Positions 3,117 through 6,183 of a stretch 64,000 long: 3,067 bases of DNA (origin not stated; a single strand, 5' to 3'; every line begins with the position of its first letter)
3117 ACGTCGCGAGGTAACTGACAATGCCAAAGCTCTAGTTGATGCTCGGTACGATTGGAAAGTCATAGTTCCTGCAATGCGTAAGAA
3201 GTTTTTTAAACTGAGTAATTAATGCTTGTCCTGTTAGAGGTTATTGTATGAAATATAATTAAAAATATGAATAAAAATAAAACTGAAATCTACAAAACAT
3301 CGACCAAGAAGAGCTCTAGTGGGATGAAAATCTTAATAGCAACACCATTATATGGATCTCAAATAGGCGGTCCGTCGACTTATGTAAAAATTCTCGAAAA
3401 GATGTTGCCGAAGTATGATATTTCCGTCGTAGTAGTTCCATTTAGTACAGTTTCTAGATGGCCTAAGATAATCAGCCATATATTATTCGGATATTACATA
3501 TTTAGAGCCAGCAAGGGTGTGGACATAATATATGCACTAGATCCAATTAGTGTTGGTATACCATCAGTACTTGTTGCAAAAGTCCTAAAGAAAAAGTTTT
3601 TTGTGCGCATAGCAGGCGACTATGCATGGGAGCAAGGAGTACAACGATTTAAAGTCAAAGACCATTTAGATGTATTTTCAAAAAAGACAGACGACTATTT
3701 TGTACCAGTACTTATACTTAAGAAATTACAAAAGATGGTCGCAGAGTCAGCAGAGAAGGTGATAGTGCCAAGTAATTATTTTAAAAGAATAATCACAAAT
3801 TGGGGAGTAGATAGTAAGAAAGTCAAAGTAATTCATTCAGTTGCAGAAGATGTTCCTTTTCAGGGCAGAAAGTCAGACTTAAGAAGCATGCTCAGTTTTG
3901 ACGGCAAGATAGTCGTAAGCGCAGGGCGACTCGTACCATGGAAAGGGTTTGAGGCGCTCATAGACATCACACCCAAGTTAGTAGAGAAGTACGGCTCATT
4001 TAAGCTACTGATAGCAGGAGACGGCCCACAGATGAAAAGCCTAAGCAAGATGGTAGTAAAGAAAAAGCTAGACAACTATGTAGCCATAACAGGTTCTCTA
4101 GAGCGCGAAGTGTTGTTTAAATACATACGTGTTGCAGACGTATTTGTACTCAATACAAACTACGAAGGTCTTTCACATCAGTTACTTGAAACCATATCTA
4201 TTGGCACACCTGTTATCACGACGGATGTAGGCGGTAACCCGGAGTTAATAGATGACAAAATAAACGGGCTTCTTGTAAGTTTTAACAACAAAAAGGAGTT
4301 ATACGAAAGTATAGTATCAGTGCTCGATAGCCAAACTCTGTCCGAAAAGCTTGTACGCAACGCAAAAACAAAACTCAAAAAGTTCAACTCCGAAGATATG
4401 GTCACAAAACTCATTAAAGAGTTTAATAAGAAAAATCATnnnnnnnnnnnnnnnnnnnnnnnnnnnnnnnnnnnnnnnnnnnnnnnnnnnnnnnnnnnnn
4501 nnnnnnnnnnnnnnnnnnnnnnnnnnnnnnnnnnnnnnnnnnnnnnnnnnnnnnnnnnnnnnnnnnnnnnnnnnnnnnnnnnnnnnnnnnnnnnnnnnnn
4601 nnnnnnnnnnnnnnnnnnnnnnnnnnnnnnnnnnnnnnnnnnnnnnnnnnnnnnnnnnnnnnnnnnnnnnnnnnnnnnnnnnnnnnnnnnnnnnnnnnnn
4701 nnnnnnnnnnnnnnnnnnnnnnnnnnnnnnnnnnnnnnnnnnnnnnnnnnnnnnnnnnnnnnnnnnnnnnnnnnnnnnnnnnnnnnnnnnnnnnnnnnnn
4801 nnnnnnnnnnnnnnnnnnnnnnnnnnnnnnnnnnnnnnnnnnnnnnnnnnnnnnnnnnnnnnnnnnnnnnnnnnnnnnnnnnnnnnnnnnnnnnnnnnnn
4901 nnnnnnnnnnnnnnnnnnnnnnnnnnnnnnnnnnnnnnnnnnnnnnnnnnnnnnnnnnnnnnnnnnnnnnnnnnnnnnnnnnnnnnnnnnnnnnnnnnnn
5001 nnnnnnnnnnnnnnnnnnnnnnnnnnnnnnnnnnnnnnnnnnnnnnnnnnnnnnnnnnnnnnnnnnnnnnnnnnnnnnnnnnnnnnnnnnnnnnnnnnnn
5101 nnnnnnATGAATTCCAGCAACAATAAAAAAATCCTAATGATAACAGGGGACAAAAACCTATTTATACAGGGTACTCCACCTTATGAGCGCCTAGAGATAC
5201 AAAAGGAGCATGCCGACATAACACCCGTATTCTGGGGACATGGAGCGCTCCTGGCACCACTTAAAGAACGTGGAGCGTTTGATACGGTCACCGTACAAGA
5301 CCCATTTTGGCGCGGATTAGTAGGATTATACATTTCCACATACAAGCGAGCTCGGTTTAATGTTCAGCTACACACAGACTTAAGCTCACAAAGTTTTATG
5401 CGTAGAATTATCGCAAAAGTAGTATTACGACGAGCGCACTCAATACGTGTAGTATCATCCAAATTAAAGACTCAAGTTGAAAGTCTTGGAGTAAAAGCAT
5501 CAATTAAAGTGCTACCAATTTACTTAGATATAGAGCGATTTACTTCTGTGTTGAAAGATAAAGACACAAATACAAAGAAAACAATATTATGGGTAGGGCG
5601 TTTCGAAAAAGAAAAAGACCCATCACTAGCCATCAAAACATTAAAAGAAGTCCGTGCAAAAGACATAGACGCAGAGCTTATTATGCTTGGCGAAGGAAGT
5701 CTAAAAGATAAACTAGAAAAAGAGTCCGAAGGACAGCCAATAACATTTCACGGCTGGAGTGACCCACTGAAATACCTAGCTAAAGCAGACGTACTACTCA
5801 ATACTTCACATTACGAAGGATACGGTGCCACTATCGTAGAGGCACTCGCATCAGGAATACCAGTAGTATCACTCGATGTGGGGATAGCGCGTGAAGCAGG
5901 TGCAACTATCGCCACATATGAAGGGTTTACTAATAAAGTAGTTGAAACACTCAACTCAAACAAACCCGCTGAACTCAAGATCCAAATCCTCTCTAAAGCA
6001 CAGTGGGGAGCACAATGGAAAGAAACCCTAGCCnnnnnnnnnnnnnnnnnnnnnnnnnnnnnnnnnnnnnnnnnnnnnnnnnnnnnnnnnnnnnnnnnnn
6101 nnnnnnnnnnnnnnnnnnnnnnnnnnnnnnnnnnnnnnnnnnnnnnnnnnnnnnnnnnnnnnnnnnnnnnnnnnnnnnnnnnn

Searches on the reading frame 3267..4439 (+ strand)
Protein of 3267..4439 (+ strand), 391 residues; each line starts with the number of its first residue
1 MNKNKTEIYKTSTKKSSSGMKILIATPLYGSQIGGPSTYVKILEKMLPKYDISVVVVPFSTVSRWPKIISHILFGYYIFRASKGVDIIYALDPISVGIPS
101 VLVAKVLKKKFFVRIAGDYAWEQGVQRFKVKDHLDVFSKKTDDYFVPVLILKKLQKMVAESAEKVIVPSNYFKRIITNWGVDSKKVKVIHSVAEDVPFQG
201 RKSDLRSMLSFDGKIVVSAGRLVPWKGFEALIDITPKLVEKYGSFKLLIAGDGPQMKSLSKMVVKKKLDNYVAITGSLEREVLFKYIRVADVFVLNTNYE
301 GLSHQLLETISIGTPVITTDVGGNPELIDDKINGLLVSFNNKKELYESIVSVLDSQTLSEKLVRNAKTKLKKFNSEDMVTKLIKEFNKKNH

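Call 3: search_protein_families(library=pfam, proteins=[window:3267-4439:+], max_evalue=1)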
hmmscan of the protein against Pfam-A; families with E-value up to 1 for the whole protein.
window:3267-4439:+ (391 aa): 7 families
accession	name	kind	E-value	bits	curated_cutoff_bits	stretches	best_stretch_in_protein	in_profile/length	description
PF00534.26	Glycos_transf_1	-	2.9e-34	118.5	26.4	1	212-368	14-171/172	Glycosyl transferases group 1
PF13692.12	Glyco_trans_1_4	-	3.5e-29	102.3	27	1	214-354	2-141/142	Glycosyl transferases group 1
PF13439.12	Glyco_transf_4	-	7.9e-05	23.2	28.5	1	151-190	123-163/170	Glycosyltransferase Family 4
PF13524.12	Glyco_trans_1_2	-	0.0023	18.3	25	1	275-375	32-135/144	Glycosyl transferase-like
PF09763.15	Sec3_CC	-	0.0072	16.6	27.1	1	327-384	67-122/133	Exocyst complex component Sec3, coiled-coil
PF20706.3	GT4-conflict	-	0.09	12.2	26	1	275-352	267-336/385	Family 4 Glycosyltransferase in conflict systems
PF13579.12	Glyco_trans_4_4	-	0.15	12.9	29.7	1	154-190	120-156/158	Glycosyl transferase 4-like domain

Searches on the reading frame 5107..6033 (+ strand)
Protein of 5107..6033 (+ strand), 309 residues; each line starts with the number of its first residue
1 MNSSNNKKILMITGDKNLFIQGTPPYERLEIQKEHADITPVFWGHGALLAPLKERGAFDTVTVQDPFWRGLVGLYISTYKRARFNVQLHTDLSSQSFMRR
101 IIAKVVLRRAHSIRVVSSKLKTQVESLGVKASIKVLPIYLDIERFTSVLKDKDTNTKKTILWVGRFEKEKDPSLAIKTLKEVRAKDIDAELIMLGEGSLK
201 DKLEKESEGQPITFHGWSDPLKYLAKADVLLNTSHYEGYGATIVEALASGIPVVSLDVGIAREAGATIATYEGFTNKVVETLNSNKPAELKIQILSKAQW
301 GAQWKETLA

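Call 3: search_protein_families(library=pfam, proteins=[window:5107-6033:+], max_evalue=1)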
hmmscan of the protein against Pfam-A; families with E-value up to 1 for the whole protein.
window:5107-6033:+ (309 aa): 4 families
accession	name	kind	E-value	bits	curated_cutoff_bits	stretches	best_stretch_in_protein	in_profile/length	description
PF13692.12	Glyco_trans_1_4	-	4.8e-23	82.4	27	1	158-282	2-140/142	Glycosyl transferases group 1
PF00534.26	Glycos_transf_1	-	1.1e-21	77.6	26.4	1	155-264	13-130/172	Glycosyl transferases group 1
PF20706.3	GT4-conflict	-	6.4e-09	35.7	26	1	99-264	136-320/385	Family 4 Glycosyltransferase in conflict systems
PF13579.12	Glyco_trans_4_4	-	0.022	15.6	29.7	1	48-137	66-156/158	Glycosyl transferase 4-like domain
